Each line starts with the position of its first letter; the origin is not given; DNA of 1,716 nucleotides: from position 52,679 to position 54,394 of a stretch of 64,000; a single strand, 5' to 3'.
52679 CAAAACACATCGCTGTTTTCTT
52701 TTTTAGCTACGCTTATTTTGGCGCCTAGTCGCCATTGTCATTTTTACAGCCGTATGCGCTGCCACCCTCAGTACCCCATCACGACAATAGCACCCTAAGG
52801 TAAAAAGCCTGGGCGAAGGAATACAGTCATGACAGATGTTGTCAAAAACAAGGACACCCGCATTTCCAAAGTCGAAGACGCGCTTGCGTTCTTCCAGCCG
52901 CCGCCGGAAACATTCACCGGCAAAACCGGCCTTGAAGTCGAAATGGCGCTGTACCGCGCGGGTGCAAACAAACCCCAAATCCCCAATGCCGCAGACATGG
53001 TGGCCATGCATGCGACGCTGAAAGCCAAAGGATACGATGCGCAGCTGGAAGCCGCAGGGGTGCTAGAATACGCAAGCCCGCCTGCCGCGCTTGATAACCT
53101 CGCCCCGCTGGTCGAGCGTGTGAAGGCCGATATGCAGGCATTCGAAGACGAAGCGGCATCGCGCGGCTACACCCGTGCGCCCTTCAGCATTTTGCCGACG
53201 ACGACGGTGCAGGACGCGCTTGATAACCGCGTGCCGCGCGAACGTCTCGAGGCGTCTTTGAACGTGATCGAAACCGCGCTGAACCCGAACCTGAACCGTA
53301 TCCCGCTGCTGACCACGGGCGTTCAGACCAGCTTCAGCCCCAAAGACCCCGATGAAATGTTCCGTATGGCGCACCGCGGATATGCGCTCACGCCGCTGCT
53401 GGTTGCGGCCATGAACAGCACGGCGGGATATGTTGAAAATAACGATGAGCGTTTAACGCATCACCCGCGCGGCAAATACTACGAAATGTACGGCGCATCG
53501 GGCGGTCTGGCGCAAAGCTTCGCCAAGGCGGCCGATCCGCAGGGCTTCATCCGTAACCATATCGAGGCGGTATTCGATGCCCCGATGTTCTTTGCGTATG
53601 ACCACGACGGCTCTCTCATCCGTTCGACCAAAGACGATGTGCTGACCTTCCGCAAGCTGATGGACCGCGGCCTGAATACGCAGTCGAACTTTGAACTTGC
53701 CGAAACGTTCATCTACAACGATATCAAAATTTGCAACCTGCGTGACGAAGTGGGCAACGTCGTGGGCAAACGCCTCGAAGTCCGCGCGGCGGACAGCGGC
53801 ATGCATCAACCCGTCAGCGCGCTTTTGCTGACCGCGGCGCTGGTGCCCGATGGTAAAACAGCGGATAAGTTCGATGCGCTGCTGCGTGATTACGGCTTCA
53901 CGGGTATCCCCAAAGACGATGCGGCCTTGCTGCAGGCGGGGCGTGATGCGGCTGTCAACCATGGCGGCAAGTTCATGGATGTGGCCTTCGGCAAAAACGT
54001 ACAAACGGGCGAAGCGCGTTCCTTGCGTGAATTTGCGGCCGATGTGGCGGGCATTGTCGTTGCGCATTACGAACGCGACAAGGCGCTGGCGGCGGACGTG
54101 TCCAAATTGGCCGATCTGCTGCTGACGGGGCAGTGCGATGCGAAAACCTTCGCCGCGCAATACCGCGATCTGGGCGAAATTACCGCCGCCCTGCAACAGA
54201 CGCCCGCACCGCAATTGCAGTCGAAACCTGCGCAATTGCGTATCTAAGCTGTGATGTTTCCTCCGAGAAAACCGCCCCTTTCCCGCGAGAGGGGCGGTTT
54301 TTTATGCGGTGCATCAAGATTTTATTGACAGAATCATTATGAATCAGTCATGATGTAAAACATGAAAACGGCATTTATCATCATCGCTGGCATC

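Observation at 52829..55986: Tandem pair of highly divergent glutamate-cysteine-ligase-superfamily paralogues as independent transcription units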

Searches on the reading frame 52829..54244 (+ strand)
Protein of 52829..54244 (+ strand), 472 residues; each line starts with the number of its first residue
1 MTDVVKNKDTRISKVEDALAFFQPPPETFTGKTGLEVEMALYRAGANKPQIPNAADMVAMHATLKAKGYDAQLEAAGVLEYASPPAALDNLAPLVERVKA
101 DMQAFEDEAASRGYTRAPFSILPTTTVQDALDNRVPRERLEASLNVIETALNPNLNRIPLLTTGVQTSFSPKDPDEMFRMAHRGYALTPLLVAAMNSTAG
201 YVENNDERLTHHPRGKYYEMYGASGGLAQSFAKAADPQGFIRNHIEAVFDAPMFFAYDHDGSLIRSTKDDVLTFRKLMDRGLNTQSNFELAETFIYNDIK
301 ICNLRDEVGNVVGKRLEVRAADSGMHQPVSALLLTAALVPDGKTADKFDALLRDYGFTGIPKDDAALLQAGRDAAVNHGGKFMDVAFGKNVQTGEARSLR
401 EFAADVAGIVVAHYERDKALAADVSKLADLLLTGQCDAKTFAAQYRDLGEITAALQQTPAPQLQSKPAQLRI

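Call 4: search_protein_families(library=pfam, proteins=[window:52829-54244:+], max_evalue=10)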
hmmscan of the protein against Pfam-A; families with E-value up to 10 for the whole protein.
window:52829-54244:+ (472 aa): 0 families

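Call 5: search_protein_families(library=ncbifam, proteins=[window:52829-54244:+], max_evalue=10)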
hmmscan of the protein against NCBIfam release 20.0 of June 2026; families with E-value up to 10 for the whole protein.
window:52829-54244:+ (472 aa): 0 families

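Call 6: search_solved_structures(query=window:52829-54244:+, max_evalue=10, show_alignments=2)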
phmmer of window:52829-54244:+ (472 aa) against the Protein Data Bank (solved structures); distinct sequences matched with E-value up to 10: 0.

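Call 7: find_homologous_proteins(query=window:52829-54244:+, max_evalue=0.001)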
Query window:52829-54244:+ (472 aa): 121 proteins with E <= 0.001 among 8000 candidates; the best 120 are listed.
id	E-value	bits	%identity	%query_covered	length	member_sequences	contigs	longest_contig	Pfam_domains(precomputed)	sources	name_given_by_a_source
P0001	0.0e+0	1014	96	100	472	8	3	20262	-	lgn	-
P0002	9.6e-297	1002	95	100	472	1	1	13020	-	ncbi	-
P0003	1.5e-278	942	89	100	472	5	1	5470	-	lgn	-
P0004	2.2e-278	941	89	100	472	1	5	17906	PF04107.19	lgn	-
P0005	6.4e-273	923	87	100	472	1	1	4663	-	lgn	-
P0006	6.0e-258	874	84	98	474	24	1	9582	-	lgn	-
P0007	2.9e-257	872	83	99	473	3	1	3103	-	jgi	-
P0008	1.0e-253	860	83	99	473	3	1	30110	-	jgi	-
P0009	1.1e-252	857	82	97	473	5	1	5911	-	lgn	-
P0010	2.3e-242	823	80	98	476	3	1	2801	PF04107.19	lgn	-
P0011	2.3e-218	744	72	99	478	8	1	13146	-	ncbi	-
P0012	1.6e-206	705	69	97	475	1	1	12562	PF04107.19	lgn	-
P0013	2.2e-205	701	70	97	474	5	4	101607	PF04107.19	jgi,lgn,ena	jgi:hypothetical protein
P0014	7.3e-205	699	68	100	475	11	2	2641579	PF04107.19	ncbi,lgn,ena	-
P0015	6.0e-203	693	67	100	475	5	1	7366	PF04107.19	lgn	-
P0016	2.4e-189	648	64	100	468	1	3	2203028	PF04107.19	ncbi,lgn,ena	-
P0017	5.4e-184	630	63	100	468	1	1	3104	PF04107.19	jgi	-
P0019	2.2e-183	628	63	97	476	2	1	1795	PF04107.19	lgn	-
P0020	5.3e-183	627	65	97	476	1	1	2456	PF04107.19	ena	-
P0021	9.9e-183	626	64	100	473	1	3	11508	PF04107.19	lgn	-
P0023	1.1e-180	619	63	97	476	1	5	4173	PF04107.19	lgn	-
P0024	6.1e-180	617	64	97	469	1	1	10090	PF04107.19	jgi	jgi:hypothetical protein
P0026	6.0e-179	614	62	100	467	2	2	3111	PF04107.19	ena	-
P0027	7.9e-178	610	63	99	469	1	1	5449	PF04107.19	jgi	jgi:hypothetical protein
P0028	1.2e-177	610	62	100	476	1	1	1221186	PF04107.19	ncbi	-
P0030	7.2e-175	600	62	99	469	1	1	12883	PF04107.19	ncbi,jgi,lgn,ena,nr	ncbi:MAG TPA: glutamate-cysteine ligase family protein [Patescibacteria group bacterium]|nr:glutamat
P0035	6.4e-173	594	60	99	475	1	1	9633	PF04107.19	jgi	jgi:hypothetical protein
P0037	4.0e-172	591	61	95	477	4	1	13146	PF04107.19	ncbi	-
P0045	7.9e-169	580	58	97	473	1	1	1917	PF04107.19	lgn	-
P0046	3.2e-166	572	59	99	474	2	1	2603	PF04107.19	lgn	-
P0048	7.8e-165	567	57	100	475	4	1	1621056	PF04107.19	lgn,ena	-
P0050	5.3e-164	565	57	98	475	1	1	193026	PF04107.19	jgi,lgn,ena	-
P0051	6.9e-163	561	56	99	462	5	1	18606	PF04107.19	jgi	jgi:hypothetical protein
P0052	7.3e-163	561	57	99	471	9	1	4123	PF04107.19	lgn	-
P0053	1.2e-162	560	56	100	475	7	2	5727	PF04107.19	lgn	-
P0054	9.7e-162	557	56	100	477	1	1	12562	PF04107.19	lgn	-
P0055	1.8e-161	556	57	100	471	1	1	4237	PF04107.19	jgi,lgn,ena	-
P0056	7.9e-161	554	58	97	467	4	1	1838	PF04107.19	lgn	-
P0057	8.6e-161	554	57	95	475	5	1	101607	PF04107.19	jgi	-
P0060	3.6e-160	552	59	97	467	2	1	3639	PF04107.19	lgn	-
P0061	4.6e-160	552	56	99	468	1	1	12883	PF04107.19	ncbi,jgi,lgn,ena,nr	ncbi:MAG TPA: hypothetical protein VEF76_11590 [Patescibacteria group bacterium]|nr:hypothetical pro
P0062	4.8e-160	552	57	100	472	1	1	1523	PF04107.19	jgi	jgi:hypothetical protein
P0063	1.2e-159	550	56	97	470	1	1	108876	PF04107.19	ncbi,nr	ncbi:MAG: hypothetical protein GC185_05010 [Alphaproteobacteria bacterium]|nr:hypothetical protein [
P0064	3.4e-159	549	56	98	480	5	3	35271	PF04107.19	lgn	-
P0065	3.5e-159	549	57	99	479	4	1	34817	PF04107.19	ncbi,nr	ncbi:MAG: glutamate-cysteine ligase family protein [Alphaproteobacteria bacterium]|nr:glutamate-cyst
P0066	9.1e-159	547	56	100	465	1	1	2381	PF04107.19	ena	-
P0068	2.1e-158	546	56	100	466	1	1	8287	PF04107.19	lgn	-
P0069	7.7e-158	544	55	99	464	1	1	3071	PF04107.19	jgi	jgi:hypothetical protein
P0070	9.2e-158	544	55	100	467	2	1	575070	PF04107.19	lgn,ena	-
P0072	4.6e-157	542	55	99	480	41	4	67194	PF04107.19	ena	-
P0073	9.1e-157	541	54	100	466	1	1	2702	PF04107.19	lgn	-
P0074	1.0e-156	540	56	99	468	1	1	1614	PF04107.19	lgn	-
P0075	3.0e-156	539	55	98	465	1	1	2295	PF04107.19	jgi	jgi:hypothetical protein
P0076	3.4e-156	539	59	92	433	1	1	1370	PF04107.19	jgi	jgi:hypothetical protein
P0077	3.9e-156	539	56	99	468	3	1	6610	PF04107.19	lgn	-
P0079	1.1e-155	537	55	100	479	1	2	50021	PF04107.19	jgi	jgi:hypothetical protein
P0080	1.6e-155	537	56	99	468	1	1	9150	PF04107.19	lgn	-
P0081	2.1e-155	536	55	98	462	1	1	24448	PF04107.19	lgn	-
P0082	1.5e-154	533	55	99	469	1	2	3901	PF04107.19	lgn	-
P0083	2.6e-154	533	54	98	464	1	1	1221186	PF04107.19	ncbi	-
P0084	2.8e-154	533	55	100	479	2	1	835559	PF04107.19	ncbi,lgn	ncbi:MAG: hypothetical protein ACK4PK_06925 [Alphaproteobacteria bacterium]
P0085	4.4e-154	532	55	97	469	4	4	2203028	PF04107.19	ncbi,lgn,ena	-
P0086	4.5e-154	532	56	98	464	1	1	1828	PF04107.19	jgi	-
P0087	1.0e-153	531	55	99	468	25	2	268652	PF04107.19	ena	-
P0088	6.2e-153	528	57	96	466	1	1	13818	PF04107.19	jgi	jgi:hypothetical protein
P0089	1.6e-152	527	57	97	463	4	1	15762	PF04107.19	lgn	-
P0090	9.9e-152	524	55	99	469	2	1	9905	PF04107.19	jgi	-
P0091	4.7e-151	522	56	97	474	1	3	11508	PF04107.19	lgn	-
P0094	1.9e-146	507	53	97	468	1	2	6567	PF04107.19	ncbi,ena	-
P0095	1.0e-145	504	54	99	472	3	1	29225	PF04107.19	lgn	-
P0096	2.1e-145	503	54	94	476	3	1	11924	PF04107.19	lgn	-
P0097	1.4e-142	494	53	99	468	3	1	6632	PF04107.19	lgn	-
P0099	2.2e-141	490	52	97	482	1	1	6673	PF04107.19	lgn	-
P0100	1.1e-139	484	50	97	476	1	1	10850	PF04107.19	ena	-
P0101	1.6e-139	484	52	97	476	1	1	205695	PF04107.19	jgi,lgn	jgi:hypothetical protein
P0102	8.7e-139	481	55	97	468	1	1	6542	PF04107.19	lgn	-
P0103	5.8e-138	479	53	98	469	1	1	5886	PF04107.19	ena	-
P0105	2.3e-134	467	50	99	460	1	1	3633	PF04107.19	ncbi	-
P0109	9.9e-124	432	45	98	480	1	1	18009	PF04107.19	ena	-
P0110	1.2e-123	432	50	98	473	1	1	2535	PF04107.19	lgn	-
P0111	1.6e-122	428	49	100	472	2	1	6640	PF04107.19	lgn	-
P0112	5.5e-122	426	49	97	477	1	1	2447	PF04107.19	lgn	-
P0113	7.6e-120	419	48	98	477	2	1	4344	PF04107.19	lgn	-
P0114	9.5e-120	419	48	99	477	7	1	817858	PF04107.19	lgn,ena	-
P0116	1.6e-112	395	46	96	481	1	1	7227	PF04107.19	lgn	-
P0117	2.7e-110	388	45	92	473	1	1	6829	PF04107.19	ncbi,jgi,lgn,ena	jgi:hypothetical protein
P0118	1.0e-107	379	53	73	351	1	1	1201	PF04107.19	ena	-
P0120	5.5e-101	357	43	94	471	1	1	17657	PF04107.19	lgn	-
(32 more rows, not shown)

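Call 12: search_solved_structures(query=A1, max_evalue=10, show_alignments=3)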
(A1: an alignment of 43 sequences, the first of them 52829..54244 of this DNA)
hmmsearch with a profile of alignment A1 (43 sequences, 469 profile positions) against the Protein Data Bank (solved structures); distinct sequences matched with E-value up to 10: 3.
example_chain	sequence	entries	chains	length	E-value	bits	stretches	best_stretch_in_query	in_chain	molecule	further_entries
6gmo_A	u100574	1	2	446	0.02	16.7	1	71-265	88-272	Glutamate--cysteine ligase, chloroplastic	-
2gwc_A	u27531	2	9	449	0.02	16.7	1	71-265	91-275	Glutamate cysteine ligase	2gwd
2zdi_A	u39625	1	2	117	0.23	13.2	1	89-172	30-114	Prefoldin subunit beta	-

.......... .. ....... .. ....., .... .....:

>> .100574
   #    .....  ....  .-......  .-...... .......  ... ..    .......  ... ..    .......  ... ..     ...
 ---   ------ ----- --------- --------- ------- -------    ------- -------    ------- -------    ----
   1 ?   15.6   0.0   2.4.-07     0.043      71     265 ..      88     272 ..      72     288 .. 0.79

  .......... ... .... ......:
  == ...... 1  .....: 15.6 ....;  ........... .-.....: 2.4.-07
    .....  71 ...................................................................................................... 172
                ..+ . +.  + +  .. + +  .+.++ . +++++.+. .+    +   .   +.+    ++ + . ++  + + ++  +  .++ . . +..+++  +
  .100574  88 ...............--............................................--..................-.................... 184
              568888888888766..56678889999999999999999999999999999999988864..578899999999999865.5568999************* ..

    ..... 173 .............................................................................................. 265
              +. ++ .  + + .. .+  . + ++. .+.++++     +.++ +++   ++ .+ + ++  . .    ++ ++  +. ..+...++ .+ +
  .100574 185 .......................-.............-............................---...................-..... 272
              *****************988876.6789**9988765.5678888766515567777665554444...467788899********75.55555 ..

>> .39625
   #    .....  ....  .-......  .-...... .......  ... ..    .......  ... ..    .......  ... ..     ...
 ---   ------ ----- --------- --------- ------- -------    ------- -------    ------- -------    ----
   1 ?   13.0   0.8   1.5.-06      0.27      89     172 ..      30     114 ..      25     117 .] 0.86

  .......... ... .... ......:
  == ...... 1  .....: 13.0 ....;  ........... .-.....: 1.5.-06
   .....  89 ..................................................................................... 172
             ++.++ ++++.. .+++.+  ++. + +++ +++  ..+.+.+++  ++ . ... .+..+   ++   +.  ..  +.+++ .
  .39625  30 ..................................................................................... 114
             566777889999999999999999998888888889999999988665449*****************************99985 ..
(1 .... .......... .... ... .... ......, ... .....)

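Call 13: find_related_loci(query=A1, collection=genome_contigs, flank=8000)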
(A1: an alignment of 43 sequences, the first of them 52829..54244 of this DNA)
Query A1 (472 aa) in genome_contigs; peptide patterns used: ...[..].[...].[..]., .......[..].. (x = any residue, [..] = any of these).
101 stretches matched a pattern; 34 encode a relative of the query (tblastn E <= 1e-3); 30 distinct loci.
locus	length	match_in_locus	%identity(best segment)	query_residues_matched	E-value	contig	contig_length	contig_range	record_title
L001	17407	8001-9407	84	1-467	0e+0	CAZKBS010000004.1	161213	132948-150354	MAG TPA_asm: uncultured Micavibrio sp. isolate SRP290908_co2_99 genome assembly, contig: NODE_71_length_161213_cov_35.81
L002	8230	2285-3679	84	1-465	0e+0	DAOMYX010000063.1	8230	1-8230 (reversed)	MAG TPA_asm: Alphaproteobacteria bacterium isolate AMR_MDS_5615 NODE_2902_length_8230_cov_19.739450, whole genome shotgu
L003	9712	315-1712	84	1-466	0e+0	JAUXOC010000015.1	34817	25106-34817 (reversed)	MAG: Alphaproteobacteria bacterium isolate C1_metabat.bin.32 C1_k141_178504, whole genome shotgun sequence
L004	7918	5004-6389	84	1-462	0e+0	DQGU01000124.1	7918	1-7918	MAG TPA_asm: Rhodospirillaceae bacterium isolate UBA8982 contig_21996, whole genome shotgun sequence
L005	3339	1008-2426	81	1-472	0e+0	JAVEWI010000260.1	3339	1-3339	MAG: Bdellovibrionales bacterium isolate BF4_141 NODE_116526_length_3339_cov_3.452366_Biofilm4, whole genome shotgun seq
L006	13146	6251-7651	72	1-467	0e+0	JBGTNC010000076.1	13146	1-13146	MAG: Alphaproteobacteria bacterium isolate JTS-RE379 k141_5330103, whole genome shotgun sequence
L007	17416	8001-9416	68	1-471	0e+0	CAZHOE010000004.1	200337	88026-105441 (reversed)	MAG TPA_asm: uncultured Micavibrio sp. isolate SRP062349_co2_98 genome assembly, contig: NODE_28_length_200337_cov_24.19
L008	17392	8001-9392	64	1-471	0e+0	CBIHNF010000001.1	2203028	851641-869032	MAG TPA_asm: uncultured Alphaproteobacteria bacterium isolate SRR18156212_concoct_42 genome assembly, contig: ERZ2733687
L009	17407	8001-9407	62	1-472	0e+0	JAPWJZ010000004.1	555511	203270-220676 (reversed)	MAG: Micavibrio sp. isolate Chal_Metagen_Bin5 10126, whole genome shotgun sequence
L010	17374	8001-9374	62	1-458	0e+0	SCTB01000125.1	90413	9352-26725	MAG: Alphaproteobacteria bacterium isolate FW300_bin.31 FW300_bin.31-110449, whole genome shotgun sequence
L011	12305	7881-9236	63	1-458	0e+0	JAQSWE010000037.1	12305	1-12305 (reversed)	MAG: Alphaproteobacteria bacterium isolate C_No_T20_C_bin.40 scaffold_4152, whole genome shotgun sequence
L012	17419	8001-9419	62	1-471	0e+0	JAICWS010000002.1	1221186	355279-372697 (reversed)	MAG: Alphaproteobacteria bacterium isolate LS_FP_2_bin.61 k141_1306701_length_1221186_cov_27.3567, whole genome shotgun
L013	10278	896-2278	62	1-467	0e+0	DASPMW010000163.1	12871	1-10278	MAG TPA_asm: Patescibacteria group bacterium isolate SMAG_U12103 k141_25802, whole genome shotgun sequence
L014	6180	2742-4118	62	1-462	0e+0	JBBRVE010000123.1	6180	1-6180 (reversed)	MAG: Bdellovibrionales bacterium isolate La3_metabat2.091 La3_metabat2.091_K_3635581_L_6180_cov_14.0000, whole genome sh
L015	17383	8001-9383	61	1-464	7e-180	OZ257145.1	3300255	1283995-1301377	MAG: Alphaproteobacteria bacterium isolate 69972d1d-dbf9-468a-a7e1-338fb8fe1a5a genome assembly, chromosome: 1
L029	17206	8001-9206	37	1-410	1e-70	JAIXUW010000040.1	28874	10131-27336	MAG: Alphaproteobacteria bacterium isolate D1_MAG_00043 pond_D1_MAG_00043_000000000017, whole genome shotgun sequence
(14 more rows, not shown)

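Call 16: predict_structure(alignment_id=A1)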
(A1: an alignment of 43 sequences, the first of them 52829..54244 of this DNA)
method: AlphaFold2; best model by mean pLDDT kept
length: 472 residues; sequences in the alignment: 43
mean_pLDDT: 94.7   pTM: 0.92
mean pLDDT of the five models: 94.7, 94.5, 94.4, 93.7, 93.6
residues with pLDDT >= 90: 445; 70-90: 10; 50-70: 8; < 50: 9
segments of 3 or more residues with pLDDT < 50: 464-472
pLDDT, mean of each block of 10 residues (from residue 1): 79 95 95 97 95 97 97 95 95 98 98 96 97 94 94 93 97 98 99 98 97 95 94 97 98 95 95 97 96 94 90 95 98 99 98 98 98 98 98 97 99 97 98 98 97 88 49 40
secondary structure, 60 per line:
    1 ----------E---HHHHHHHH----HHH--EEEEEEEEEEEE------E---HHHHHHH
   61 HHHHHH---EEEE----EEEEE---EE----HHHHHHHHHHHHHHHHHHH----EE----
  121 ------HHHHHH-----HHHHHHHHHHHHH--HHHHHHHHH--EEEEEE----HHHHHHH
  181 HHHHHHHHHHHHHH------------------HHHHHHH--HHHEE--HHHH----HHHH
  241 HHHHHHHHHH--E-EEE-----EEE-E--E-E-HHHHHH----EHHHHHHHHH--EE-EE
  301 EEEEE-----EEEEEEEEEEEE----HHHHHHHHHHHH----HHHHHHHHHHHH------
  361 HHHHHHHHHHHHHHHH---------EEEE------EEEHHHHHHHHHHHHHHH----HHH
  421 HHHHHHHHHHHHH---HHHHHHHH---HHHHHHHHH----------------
elements in order: H15-22 E32-43 H54-66 E70-73 E78-82 H92-110 H127-132 H138-150 H153-161 E164-169 H174-194 H213-219 H229-232 H237-250 E255-257 E263-265 H274-279 H285-293 E299-305 E311-322 H327-338 H343-354 H361-376 E386-389 E396-398 H399-413 H418-433 H437-444 H448-456

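Call 20: fold_search(model_id=the predicted structure, library=pdb)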
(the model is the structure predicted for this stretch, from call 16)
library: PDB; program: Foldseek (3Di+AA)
matches with E <= 10: 520; with E <= 0.001: 70
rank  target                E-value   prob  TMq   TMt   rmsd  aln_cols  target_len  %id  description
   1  2gwc_A                1.4e-15  1.00  0.72  0.77   3.6       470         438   16  Crystal structure of plant glutamate cysteine ligase in complex with a transition state analogue (released 2006-06-20)
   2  2gwc_F                3.1e-15  1.00  0.71  0.76   3.7       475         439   16  Crystal structure of plant glutamate cysteine ligase in complex with a transition state analogue (released 2006-06-20)
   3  2gwc_B                4.1e-15  1.00  0.73  0.78   3.5       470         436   16  Crystal structure of plant glutamate cysteine ligase in complex with a transition state analogue (released 2006-06-20)
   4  1r8g_B                3.0e-12  1.00  0.59  0.75   5.2       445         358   13  Structure and function of YbdK (released 2004-08-17)
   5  1tt4_A                4.5e-11  1.00  0.59  0.77   4.7       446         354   12  Structure of NP459575, a predicted glutathione synthase from Salmonella typhimurium (released 2004-08-17)
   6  1r8g_A                5.3e-11  1.00  0.55  0.71   5.6       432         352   13  Structure and function of YbdK (released 2004-08-17)
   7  3nzt                  4.3e-09  1.00  0.57  0.54   7.4       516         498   10  2.0 Angstrom Crystal structure of Glutamate--Cysteine Ligase (gshA) ftom Francisella tularensis in Complex with AMP (released 2010-07-28)
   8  2d32_A                3.5e-08  1.00  0.49  0.46  11.1       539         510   13  Crystal Structure of Michaelis Complex of gamma-Glutamylcysteine Synthetase (released 2006-11-14)
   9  2d33_C                3.9e-08  1.00  0.48  0.46  11.1       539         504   13  Crystal Structure of gamma-Glutamylcysteine Synthetase Complexed with Aluminum Fluoride (released 2006-11-14)
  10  2d32_B                4.8e-08  1.00  0.55  0.53   9.8       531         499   12  Crystal Structure of Michaelis Complex of gamma-Glutamylcysteine Synthetase (released 2006-11-14)
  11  3ig5                  5.1e-08  1.00  0.53  0.40  12.2       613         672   10  Saccharomyces cerevisiae glutamate cysteine ligase in complex with Mg2+ and L-glutamate (released 2009-09-01)
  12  1v4g_C                6.7e-08  1.00  0.49  0.46  11.2       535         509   11  Crystal Structure of gamma-Glutamylcysteine Synthetase from Escherichia coli B (released 2004-10-05)
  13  1va6_B                8.4e-08  1.00  0.50  0.48  10.8       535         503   13  Crystal structure of Gamma-glutamylcysteine synthetase from Escherichia Coli B complexed with Transition-state analogu (released 2004-10-05)
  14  2d32_C                1.6e-07  1.00  0.49  0.47  10.4       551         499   12  Crystal Structure of Michaelis Complex of gamma-Glutamylcysteine Synthetase (released 2006-11-14)
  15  2d33_D                1.1e-06  1.00  0.49  0.47  10.9       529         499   13  Crystal Structure of gamma-Glutamylcysteine Synthetase Complexed with Aluminum Fluoride (released 2006-11-14)
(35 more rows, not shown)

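Call 21: search_protein_representatives(alignment_id=A1)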
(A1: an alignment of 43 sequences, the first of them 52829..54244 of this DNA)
Query: 43 sequences, 469 profile positions. Proteins with E-value up to 0.001 (for the whole library): 128; up to 1e-10: 102; up to 1e-30: 50. The best 128 are listed.
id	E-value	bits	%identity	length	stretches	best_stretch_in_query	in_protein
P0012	1.4e-222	755.8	-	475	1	1-462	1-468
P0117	2.3e-186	636.4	-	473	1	1-454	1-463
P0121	2.0e-164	564.1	-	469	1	1-449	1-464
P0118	1.9e-157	541.1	-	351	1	1-345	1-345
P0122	3.1e-111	388.7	-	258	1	1-261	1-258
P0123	1.0e-110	387.0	-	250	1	1-250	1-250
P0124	2.5e-100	352.7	-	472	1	1-461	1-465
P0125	6.7e-82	292.0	-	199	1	279-464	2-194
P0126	7.3e-82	291.9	-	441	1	1-437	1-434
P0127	5.9e-79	282.3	-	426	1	1-415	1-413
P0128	1.0e-76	274.9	-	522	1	75-452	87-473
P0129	1.1e-73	264.8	-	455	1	21-436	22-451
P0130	2.0e-69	250.9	-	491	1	1-449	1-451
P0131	6.3e-69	249.2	-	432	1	30-405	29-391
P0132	7.1e-69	249.0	-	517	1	1-452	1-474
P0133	5.6e-66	239.5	-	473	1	1-453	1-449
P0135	9.9e-65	235.4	-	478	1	9-445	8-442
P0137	1.1e-62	228.6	-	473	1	8-452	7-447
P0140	1.1e-58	215.5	-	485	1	1-445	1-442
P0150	6.3e-42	160.2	-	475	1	27-451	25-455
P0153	3.7e-41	157.7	-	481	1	7-453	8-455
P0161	2.0e-35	138.8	-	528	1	29-447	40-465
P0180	1.2e-24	103.2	-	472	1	20-455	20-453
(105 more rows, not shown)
